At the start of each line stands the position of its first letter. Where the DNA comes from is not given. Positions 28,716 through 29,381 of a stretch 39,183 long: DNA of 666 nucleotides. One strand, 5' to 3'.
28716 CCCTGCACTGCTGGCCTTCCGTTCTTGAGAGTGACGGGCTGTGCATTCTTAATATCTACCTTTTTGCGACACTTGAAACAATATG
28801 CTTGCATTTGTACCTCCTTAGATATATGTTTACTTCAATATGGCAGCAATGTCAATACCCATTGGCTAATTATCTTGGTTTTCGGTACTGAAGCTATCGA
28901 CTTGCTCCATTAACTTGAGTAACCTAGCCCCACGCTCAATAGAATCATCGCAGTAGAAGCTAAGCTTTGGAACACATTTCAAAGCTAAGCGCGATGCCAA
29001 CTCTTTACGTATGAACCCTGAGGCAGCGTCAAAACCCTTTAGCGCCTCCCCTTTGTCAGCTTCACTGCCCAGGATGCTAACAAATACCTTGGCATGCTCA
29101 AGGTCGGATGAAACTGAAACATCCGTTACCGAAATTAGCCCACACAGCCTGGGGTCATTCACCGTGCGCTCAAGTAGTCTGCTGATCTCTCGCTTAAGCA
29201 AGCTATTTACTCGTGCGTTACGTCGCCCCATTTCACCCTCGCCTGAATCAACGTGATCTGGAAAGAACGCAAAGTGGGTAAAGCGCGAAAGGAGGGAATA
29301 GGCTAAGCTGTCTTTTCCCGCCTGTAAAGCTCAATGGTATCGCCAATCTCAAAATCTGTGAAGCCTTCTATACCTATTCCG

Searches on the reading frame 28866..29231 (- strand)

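Call 24: search_protein_families(library=pfam, proteins=[window:28866-29231:-], max_evalue=0.00001)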
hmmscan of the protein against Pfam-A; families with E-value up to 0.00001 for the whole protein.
window:28866-29231:- (121 aa): 1 family
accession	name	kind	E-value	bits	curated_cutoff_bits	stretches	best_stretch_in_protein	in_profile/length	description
PF02033.23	RBFA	-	1.8e-33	115.4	34.7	1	4-107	1-104/105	Ribosome-binding factor A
